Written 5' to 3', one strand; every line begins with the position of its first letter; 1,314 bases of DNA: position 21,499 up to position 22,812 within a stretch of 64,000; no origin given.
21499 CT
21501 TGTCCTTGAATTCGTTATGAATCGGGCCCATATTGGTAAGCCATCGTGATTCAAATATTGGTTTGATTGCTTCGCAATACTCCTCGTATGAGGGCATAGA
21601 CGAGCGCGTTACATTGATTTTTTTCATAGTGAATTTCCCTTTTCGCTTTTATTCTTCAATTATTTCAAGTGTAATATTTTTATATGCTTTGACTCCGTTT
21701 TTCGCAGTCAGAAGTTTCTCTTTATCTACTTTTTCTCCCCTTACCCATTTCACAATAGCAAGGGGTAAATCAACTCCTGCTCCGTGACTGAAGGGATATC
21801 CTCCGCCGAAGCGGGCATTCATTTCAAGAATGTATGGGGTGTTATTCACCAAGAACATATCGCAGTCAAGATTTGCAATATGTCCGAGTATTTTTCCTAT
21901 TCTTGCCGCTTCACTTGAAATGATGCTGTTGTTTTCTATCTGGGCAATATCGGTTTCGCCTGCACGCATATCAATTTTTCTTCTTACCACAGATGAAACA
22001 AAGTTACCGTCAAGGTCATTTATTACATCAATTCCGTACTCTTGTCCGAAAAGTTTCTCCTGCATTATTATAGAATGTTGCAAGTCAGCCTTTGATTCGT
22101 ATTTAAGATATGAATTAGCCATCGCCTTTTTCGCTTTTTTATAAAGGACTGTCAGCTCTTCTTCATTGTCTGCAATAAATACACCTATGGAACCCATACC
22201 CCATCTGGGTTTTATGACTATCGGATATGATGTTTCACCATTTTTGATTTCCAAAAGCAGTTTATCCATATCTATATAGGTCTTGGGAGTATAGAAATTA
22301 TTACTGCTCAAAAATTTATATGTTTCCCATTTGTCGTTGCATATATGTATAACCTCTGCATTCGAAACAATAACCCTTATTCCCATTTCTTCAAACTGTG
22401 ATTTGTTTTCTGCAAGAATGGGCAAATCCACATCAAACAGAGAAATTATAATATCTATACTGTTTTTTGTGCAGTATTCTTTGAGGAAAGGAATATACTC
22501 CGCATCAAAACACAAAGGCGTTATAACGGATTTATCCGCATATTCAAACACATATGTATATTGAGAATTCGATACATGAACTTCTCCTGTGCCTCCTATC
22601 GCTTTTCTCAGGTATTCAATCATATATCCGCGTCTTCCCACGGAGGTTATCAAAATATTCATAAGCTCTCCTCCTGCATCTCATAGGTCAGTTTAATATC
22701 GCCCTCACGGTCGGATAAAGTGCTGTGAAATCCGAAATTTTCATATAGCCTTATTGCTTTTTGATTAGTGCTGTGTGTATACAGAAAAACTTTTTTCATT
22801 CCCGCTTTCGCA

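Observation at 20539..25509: Three ATP-grasp ligases plus a GNAT inserted into a dTDP-4-amino-6-deoxyhexose pathway: predicted aminoacyl/peptidyl sugar decoration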

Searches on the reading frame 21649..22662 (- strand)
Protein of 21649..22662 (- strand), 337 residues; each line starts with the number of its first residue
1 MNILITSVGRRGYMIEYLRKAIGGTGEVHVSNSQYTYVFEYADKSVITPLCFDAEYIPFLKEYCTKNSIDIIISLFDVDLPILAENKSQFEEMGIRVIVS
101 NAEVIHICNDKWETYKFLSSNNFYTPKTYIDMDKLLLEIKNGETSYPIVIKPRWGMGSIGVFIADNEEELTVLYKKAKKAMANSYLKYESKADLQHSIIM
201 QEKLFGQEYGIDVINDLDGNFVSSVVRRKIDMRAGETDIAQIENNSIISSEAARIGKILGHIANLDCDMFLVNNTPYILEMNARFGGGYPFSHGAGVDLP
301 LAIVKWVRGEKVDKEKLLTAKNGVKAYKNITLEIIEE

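Call 3: search_protein_families(library=pfam, proteins=[window:21649-22662:-], max_evalue=0.01)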
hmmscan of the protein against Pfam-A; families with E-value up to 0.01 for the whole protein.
window:21649-22662:- (337 aa): 9 families
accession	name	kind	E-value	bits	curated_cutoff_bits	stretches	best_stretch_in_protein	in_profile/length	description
PF21360.3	PylC-like_N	-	9e-22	77.5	27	1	3-98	1-96/96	PylC-like, N-terminal domain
PF02655.19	ATP-grasp_3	-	1.1e-16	61.7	23.2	1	108-287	1-159/160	ATP-grasp domain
PF15632.11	ATPgrasp_Ter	-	1.8e-14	54.1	29.1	1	197-320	4-119/131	ATP-grasp in the biosynthetic pathway with Ter operon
PF13535.11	ATP-grasp_4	-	2.9e-12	46.9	27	1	145-264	2-122/160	ATP-grasp domain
PF02786.22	CPSase_L_D2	-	4.2e-08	33.4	19.8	1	143-312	36-208/211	Carbamoyl-phosphate synthase L chain, ATP binding domain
PF08443.16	RimK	-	1.3e-05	25.3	21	1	109-306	2-187/188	RimK-like ATP-grasp domain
PF14397.11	ATPgrasp_ST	-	3.7e-05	23.5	31.4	1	104-202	15-118/278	Sugar-transfer associated ATP-grasp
PF14305.11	ATPgrasp_TupA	-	0.00016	21.8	25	1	107-194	17-105/241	TupA-like ATPgrasp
PF07478.18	Dala_Dala_lig_C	-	0.00051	20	24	0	141-183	32-74/204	D-ala D-ala ligase C-terminus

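Call 5: search_protein_families(library=ncbifam, proteins=[window:21649-22662:-], max_evalue=0.001)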
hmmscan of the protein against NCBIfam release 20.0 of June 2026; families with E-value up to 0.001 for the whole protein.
window:21649-22662:- (337 aa): 30 families (the best 25 are shown)
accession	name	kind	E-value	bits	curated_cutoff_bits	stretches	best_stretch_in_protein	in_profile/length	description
NF009404.0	PRK12767.1-3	equivalog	3e-98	328.9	316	1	1-329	1-327/344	carbamoyl phosphate synthase-like protein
NF009405.0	PRK12767.1-4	equivalog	1.2e-64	218.4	390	2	1-189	1-188/320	carbamoyl phosphate synthase-like protein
NF009406.0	PRK12767.1-5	equivalog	2.3e-63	214.3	271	2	1-189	3-193/327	carbamoyl phosphate synthase-like protein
NF009403.0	PRK12767.1-2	equivalog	6.7e-48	163.6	286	1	1-265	1-246/342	carbamoyl phosphate synthase-like protein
NF009402.0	PRK12767.1-1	equivalog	5e-45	153.7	218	1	29-305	34-296/329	carbamoyl phosphate synthase-like protein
NF053643.1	Ddl_archaea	equivalog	8.3e-21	74.4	500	1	61-292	54-279/367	putative pseudomurein biosynthesis ATP-grasp protein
NF002563.0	PRK02186.1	subfamily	2.4e-14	52.6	625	1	100-288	97-280/890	argininosuccinate lyase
TIGR00768.1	rimK_fam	subfamily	4.8e-11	42.5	143.4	1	70-183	49-159/276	RimK family alpha-L-glutamate ligase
NF011169.0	PRK14571.1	equivalog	1.4e-10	41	404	1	87-216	72-182/300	D-alanyl-alanine synthetase A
TIGR02144.1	LysX_arch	equivalog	8.1e-10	38.3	275.6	1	88-186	66-162/281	lysine biosynthesis protein LysX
TIGR01369.1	CPSaseII_lrg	equivalog_domain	6.3e-09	34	1027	1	86-187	103-201/1052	carbamoyl-phosphate synthase (glutamine-hydrolyzing) large subunit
NF003671.0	PRK05294.1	equivalog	1.1e-08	33.2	599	1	85-222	103-229/1058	carbamoyl-phosphate synthase large subunit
TIGR04443.1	F420_CofF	equivalog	1.6e-07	30.7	300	1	98-187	80-168/283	coenzyme gamma-F420-2:alpha-L-glutamate ligase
TIGR01205.1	D_ala_D_alaTIGR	subfamily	3.5e-07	29.5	245.65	1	90-283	86-285/318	D-alanine--D-alanine ligase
NF002378.0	PRK01372.1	subfamily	9.5e-07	27.8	243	1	90-216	80-191/305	D-alanine--D-alanine ligase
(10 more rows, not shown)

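Call 9: search_solved_structures(query=window:21649-22662:-, max_evalue=0.001)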
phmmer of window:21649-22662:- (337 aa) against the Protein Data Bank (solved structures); distinct sequences matched with E-value up to 0.001: 11.
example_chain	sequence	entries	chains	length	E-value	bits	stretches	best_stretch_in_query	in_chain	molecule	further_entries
2pn1_A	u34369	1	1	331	9.9e-39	136.6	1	2-304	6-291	Carbamoylphosphate synthase large subunit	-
3vot_A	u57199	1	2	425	1.1e-07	34.6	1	46-288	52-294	L-amino acid ligase, BL00235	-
1w93_A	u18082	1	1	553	1.5e-05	27.6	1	144-309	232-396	ACETYL-COENZYME A CARBOXYLASE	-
1w96_A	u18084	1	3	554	1.5e-05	27.6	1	144-309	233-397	ACETYL-COENZYME A CARBOXYLASE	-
5i6i_A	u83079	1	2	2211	0.00012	24.6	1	142-309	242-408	Acetyl-CoA carboxylase-like protein,Acetyl-CoA carboxylase-like protein,Acetyl-CoA carboxy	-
5csk_A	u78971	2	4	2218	0.00016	24.2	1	144-309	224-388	Acetyl-CoA carboxylase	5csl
1ulz_A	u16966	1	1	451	0.0002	23.9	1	85-311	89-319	pyruvate carboxylase n-terminal domain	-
7kc7_A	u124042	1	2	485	0.00059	22.4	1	89-311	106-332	2-oxoglutarate carboxylase small subunit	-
3vpd_A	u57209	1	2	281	0.00078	22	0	93-164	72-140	Ribosomal protein S6 modification protein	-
7kct_A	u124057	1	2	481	0.00078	22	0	89-311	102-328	2-oxoglutarate carboxylase small subunit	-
7kbl_A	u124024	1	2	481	0.00078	21.9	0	89-311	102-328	2-oxoglutarate carboxylase small subunit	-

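Call 15: find_homologous_proteins(query=window:21649-22662:-, max_evalue=1e-10)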
Query window:21649-22662:- (337 aa): 6406 proteins with E <= 1e-10 among 8000 candidates; the best 120 are listed.
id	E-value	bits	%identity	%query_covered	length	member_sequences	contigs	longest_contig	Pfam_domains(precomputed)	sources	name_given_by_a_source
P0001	1.9e-205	699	92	100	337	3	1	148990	PF13535.12,PF15632.12,PF02786.23,PF08443.17,PF02655.20,PF21360.4,PF07478.19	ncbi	-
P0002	1.3e-185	634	83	100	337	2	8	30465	PF13535.12,PF15632.12,PF02786.23,PF08443.17,PF02655.20,PF21360.4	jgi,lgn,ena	-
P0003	6.6e-180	615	81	100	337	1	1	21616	PF13535.12,PF15632.12,PF02786.23,PF08443.17,PF02655.20,PF21360.4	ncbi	-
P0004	7.0e-174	596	77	100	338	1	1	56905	PF13535.12,PF15632.12,PF02786.23,PF08443.17,PF02655.20,PF21360.4,PF07478.19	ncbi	-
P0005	1.7e-172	591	75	100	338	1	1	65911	PF13535.12,PF14397.12,PF15632.12,PF02786.23,PF08443.17,PF02655.20,PF21360.4,PF07478.19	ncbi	-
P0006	1.8e-170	584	81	96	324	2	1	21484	PF13535.12,PF15632.12,PF02786.23,PF08443.17,PF02655.20,PF21360.4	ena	-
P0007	3.1e-129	449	59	100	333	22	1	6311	PF13535.12,PF15632.12,PF02786.23,PF08443.17,PF02655.20,PF21360.4,PF07478.19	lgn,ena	-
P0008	1.5e-128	447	60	99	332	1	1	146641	PF13535.12,PF15632.12,PF02786.23,PF08443.17,PF02655.20,PF21360.4,PF07478.19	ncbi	-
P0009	6.8e-128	444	58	99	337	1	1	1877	PF13535.12,PF15632.12,PF02655.20,PF21360.4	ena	-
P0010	3.7e-127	442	60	99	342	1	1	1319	PF13535.12,PF15632.12,PF02655.20,PF21360.4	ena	-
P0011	1.8e-126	440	57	99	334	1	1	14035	PF13535.12,PF15632.12,PF02786.23,PF02655.20,PF21360.4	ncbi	-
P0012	4.9e-126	438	58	100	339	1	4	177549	PF13535.12,PF15632.12,PF02655.20,PF21360.4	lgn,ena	-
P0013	9.0e-126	438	59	99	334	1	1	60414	PF13535.12,PF15632.12,PF02786.23,PF02655.20,PF21360.4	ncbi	-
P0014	1.5e-125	437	60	99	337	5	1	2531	PF13535.12,PF14397.12,PF15632.12,PF08443.17,PF02655.20,PF21360.4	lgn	-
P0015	1.9e-125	436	58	99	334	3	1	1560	PF13535.12,PF15632.12,PF02786.23,PF02655.20,PF21360.4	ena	-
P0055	7.7e-122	425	59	93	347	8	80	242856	PF13535.12,PF15632.12,PF02655.20,PF21360.4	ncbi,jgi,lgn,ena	jgi:hypothetical protein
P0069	3.0e-121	423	56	99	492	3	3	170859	PF13673.14,PF13535.12,PF15632.12,PF13508.14,PF02655.20,PF21360.4,PF00583.32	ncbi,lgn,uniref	ncbi:GNAT family N-acetyltransferase [Clostridium sp.]|uniref:GNAT family N-acetyltransferase n=1 Ta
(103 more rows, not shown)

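Call 16: find_encoding_contigs(protein=P0001, flank=10000, max_places=3)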
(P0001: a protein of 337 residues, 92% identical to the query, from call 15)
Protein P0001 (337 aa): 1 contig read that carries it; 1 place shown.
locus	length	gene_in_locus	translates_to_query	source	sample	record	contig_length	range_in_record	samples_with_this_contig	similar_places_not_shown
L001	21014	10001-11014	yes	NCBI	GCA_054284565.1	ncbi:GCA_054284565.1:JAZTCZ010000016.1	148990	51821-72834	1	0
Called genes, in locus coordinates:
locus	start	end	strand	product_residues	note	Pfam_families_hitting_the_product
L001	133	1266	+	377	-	PF04932:Wzy_C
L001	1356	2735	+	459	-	PF04932:Wzy_C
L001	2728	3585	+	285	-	PF14305:ATPgrasp_TupA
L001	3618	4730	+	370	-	PF09587:PGA_cap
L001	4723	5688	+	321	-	PF00535:Glycos_transf_2, PF13641:Glyco_tranf_2_3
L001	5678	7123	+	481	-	PF01943:Polysacc_synt, PF13440:Polysacc_synt_3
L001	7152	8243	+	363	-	PF14397:ATPgrasp_ST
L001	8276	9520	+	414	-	PF01071:GARS_A, PF02655:ATP-grasp_3, PF02786:CPSase_L_D2 (weak), PF02222:ATP-grasp (weak), PF07478:Dala_Dala_lig_C, PF13535:ATP-grasp_4, PF15632:ATPgrasp_Ter (weak), PF18603:LAL_C2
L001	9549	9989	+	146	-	PF00583:Acetyltransf_1, PF13673:Acetyltransf_10, PF13508:Acetyltransf_7, PF08445:FR47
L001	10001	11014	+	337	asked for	PF21360:PylC-like_N, PF02655:ATP-grasp_3, PF02786:CPSase_L_D2, PF08443:RimK (weak), PF07478:Dala_Dala_lig_C (weak), PF13535:ATP-grasp_4, PF15632:ATPgrasp_Ter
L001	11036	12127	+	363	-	PF00155:Aminotran_1_2 (weak), PF01041:DegT_DnrJ_EryC1, PF01053:Cys_Met_Meta_PP (weak)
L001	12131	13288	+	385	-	PF01757:Acyl_transf_3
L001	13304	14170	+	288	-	PF00483:NTP_transferase, PF12804:NTP_transf_3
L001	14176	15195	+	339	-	PF01073:3Beta_HSD, PF01370:Epimerase, PF02719:Polysacc_synt_2, PF04321:RmlD_sub_bind, PF07993:NAD_binding_4, PF13460:NAD_binding_10 (weak), PF16363:GDP_Man_Dehyd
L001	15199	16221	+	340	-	PF01757:Acyl_transf_3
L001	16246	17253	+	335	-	PF01757:Acyl_transf_3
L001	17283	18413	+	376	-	PF00288:GHMP_kinases_N, PF08544:GHMP_kinases_C (faint)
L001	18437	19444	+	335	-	PF00106:adh_short (faint), PF04321:RmlD_sub_bind, PF01073:3Beta_HSD, PF01370:Epimerase, PF02719:Polysacc_synt_2, PF07993:NAD_binding_4 (weak), PF16363:GDP_Man_Dehyd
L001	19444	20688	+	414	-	PF14907:NTP_transf_5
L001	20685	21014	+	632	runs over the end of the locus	PF00005:ABC_tran, PF02463:SMC_N, PF03193:RsgA_GTPase (faint), PF13555:AAA_29 (faint), PF13304:AAA_21 (faint), PF12848:ABC_tran_Xtn, PF00005:ABC_tran, PF16326:ABC_tran_CTD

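Call 17: find_encoding_contigs(protein=P0069, flank=10000, max_places=3)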
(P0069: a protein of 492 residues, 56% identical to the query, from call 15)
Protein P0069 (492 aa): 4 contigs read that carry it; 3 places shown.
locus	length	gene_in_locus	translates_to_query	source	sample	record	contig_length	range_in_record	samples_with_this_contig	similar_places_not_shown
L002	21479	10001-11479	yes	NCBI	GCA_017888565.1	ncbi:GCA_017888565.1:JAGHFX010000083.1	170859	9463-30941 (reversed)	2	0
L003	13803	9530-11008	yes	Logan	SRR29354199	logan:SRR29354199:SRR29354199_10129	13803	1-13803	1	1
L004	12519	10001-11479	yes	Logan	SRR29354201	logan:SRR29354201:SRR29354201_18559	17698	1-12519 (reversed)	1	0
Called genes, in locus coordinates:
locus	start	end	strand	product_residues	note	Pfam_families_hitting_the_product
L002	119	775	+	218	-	PF02397:Bac_transf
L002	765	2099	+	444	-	PF03721:UDPG_MGDP_dh_N, PF00984:UDPG_MGDP_dh, PF03720:UDPG_MGDP_dh_C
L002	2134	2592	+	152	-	PF08660:Alg14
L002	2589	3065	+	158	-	PF04101:Glyco_tran_28_C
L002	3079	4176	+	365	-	PF13439:Glyco_transf_4, PF13579:Glyco_trans_4_4 (weak), PF00534:Glycos_transf_1, PF13692:Glyco_trans_1_4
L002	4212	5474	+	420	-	PF13425:O-antigen_lig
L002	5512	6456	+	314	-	PF00535:Glycos_transf_2, PF10111:Glyco_tranf_2_2, PF13641:Glyco_tranf_2_3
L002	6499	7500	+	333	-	PF00535:Glycos_transf_2, PF13641:Glyco_tranf_2_3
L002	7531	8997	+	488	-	PF01943:Polysacc_synt, PF13440:Polysacc_synt_3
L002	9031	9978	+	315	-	PF00291:PALP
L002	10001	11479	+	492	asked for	PF21360:PylC-like_N, PF02655:ATP-grasp_3, PF13535:ATP-grasp_4, PF15632:ATPgrasp_Ter, PF00583:Acetyltransf_1, PF13673:Acetyltransf_10, PF13508:Acetyltransf_7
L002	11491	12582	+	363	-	PF00155:Aminotran_1_2, PF01041:DegT_DnrJ_EryC1, PF01053:Cys_Met_Meta_PP (faint), PF01212:Beta_elim_lyase (weak)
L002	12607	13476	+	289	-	PF00483:NTP_transferase, PF12804:NTP_transf_3 (weak)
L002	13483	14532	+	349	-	PF01073:3Beta_HSD, PF01370:Epimerase, PF02719:Polysacc_synt_2, PF04321:RmlD_sub_bind, PF07993:NAD_binding_4, PF16363:GDP_Man_Dehyd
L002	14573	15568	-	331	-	PF03816:LytR_cpsA_psr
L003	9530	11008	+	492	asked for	PF21360:PylC-like_N, PF02655:ATP-grasp_3, PF13535:ATP-grasp_4, PF15632:ATPgrasp_Ter, PF00583:Acetyltransf_1, PF13673:Acetyltransf_10, PF13508:Acetyltransf_7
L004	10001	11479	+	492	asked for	PF21360:PylC-like_N, PF02655:ATP-grasp_3, PF13535:ATP-grasp_4, PF15632:ATPgrasp_Ter, PF00583:Acetyltransf_1, PF13673:Acetyltransf_10, PF13508:Acetyltransf_7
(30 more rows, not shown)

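Call 21: find_encoding_contigs(protein=P0055, flank=10000, max_places=5)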
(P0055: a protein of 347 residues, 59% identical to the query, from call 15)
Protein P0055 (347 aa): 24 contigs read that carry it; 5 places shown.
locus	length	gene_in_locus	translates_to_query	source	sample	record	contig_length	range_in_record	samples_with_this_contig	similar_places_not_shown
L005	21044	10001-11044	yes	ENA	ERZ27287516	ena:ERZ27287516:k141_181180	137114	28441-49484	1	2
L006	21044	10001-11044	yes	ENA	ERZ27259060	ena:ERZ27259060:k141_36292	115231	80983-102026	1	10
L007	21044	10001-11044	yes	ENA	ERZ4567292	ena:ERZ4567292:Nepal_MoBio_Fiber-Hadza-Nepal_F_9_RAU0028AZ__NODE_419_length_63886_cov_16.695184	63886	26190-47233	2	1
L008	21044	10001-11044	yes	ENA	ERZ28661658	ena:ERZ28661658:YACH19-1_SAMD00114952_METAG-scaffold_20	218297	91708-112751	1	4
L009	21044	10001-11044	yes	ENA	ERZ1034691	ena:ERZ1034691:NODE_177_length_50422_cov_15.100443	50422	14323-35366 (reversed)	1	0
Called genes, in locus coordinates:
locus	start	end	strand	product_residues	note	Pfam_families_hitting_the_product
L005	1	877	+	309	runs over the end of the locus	PF00669:Flagellin_N, PF00700:Flagellin_C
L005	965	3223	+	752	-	PF04991:LicD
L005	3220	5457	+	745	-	PF04991:LicD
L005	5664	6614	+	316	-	PF04754:Transposase_31 (weak)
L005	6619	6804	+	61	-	-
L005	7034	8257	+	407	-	PF00669:Flagellin_N, PF00700:Flagellin_C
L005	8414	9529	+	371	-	PF00155:Aminotran_1_2 (weak), PF00266:Aminotran_5 (faint), PF01041:DegT_DnrJ_EryC1, PF01212:Beta_elim_lyase (weak)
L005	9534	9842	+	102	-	-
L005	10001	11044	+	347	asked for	PF21360:PylC-like_N, PF02655:ATP-grasp_3, PF13535:ATP-grasp_4, PF15632:ATPgrasp_Ter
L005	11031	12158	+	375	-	PF00278:Orn_DAP_Arg_deC (weak), PF02784:Orn_Arg_deC_N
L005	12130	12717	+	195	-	PF00551:Formyl_trans_N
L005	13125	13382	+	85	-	-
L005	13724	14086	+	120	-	-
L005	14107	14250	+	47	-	-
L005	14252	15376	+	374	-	PF22674:C2185-like_N, PF04055:Radical_SAM, PF13353:Fer4_12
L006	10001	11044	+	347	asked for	PF21360:PylC-like_N, PF02655:ATP-grasp_3, PF13535:ATP-grasp_4, PF15632:ATPgrasp_Ter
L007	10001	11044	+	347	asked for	PF21360:PylC-like_N, PF02655:ATP-grasp_3, PF13535:ATP-grasp_4, PF15632:ATPgrasp_Ter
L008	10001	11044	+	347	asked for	PF21360:PylC-like_N, PF02655:ATP-grasp_3, PF13535:ATP-grasp_4, PF15632:ATPgrasp_Ter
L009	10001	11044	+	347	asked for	PF21360:PylC-like_N, PF02655:ATP-grasp_3, PF13535:ATP-grasp_4, PF15632:ATPgrasp_Ter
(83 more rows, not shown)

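Call 39: find_related_loci(query=A1, collection=genome_contigs, flank=10000)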
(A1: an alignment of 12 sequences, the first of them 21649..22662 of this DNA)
Query A1 (337 aa) in genome_contigs; peptide patterns used: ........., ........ (x = any residue, [..] = any of these).
599 stretches matched a pattern (row limit reached: there are more); 577 encode a relative of the query (tblastn E <= 1e-3); the best 80 are kept; 80 distinct loci.
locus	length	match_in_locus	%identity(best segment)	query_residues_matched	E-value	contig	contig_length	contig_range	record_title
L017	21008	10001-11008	82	1-336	0e+0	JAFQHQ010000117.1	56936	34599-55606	MAG: Clostridia bacterium isolate RGIG1828 Goat_Cecum-5__c359290, whole genome shotgun sequence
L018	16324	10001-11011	81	1-337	0e+0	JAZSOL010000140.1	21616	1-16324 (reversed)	MAG: Clostridia bacterium isolate T1900044549_TS20190015.MAGScoT_cleanbin_000025 SGB_187_k141_3407284, whole genome shot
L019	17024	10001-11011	77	1-337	0e+0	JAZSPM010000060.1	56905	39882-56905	MAG: Candidatus Ornithomonoglobus sp. isolate T1900044546_TS20190012.MAGScoT_cleanbin_000008 SGB_141_k141_2227537, whole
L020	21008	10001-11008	55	1-336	1e-129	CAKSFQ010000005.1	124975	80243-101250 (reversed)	MAG: uncultured Clostridia bacterium isolate REFINED_METABAT215_TOP10_CONTIGS_1500_ASSEMBLY_K77_MERGED__Hadza_MoBio_C-RE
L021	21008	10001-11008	55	1-336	3e-129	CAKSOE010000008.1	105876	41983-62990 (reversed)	MAG: uncultured Clostridia bacterium isolate REFINED_METABAT215_TOP10_CONTIGS_1500_ASSEMBLY_K77_MERGED__Hadza_MoBio_hadz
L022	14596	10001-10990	56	1-333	4e-128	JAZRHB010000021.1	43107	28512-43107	MAG: Clostridia bacterium isolate T1900045485_YK20190179.MAGScoT_cleanbin_000010 SGB_7341_k141_1084216, whole genome sho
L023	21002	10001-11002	55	1-332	6e-128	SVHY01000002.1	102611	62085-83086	MAG: Clostridiales bacterium isolate SIG396 NODE_4879_length_102611_cov_2.342307, whole genome shotgun sequence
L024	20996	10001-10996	56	1-332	5e-127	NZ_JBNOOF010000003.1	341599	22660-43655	Clostridium nigeriense strain B187 NODE_3_length_341599_cov_220.403374, whole genome shotgun sequence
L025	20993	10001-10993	55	1-332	4e-127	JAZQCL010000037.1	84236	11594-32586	MAG: Acutalibacteraceae bacterium isolate T1900044638_TS20190104.MAGScoT_cleanbin_000015 SGB_1207_k141_1134382, whole ge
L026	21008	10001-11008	55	1-337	6e-126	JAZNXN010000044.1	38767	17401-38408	MAG: Eubacteriales bacterium isolate T1900044778_TS20190244.MAGScoT_cleanbin_000100 SGB_2533_k141_926144, whole genome s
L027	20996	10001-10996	56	1-332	9e-126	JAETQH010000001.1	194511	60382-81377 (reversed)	MAG: Lachnospiraceae bacterium isolate S26_Bin3 scaffold_46, whole genome shotgun sequence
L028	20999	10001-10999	55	1-332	1e-125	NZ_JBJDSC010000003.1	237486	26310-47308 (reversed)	Fusobacterium sp. MFO224 3, whole genome shotgun sequence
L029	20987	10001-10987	56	1-330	4e-125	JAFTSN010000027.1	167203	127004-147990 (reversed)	MAG: Clostridia bacterium isolate RGIG4110 Roe_deer_Cecum.Co__c2407022, whole genome shotgun sequence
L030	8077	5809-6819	53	1-337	8e-125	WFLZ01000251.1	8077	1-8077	MAG: Clostridia bacterium isolate MAG226 MERGED_271142, whole genome shotgun sequence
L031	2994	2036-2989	56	1-321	1e-129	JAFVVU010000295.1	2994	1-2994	MAG: Clostridia bacterium isolate RGIG5440 Sheep_Colon-5__c878150, whole genome shotgun sequence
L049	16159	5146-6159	53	1-337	2e-121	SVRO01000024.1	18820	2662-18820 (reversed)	MAG: Oscillospiraceae bacterium isolate SIG645 NODE_53749_length_18820_cov_2.033488, whole genome shotgun sequence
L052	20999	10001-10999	55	1-336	1e-120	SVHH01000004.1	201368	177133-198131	MAG: Clostridiales bacterium isolate SIG379 NODE_202_length_201368_cov_3.176077, whole genome shotgun sequence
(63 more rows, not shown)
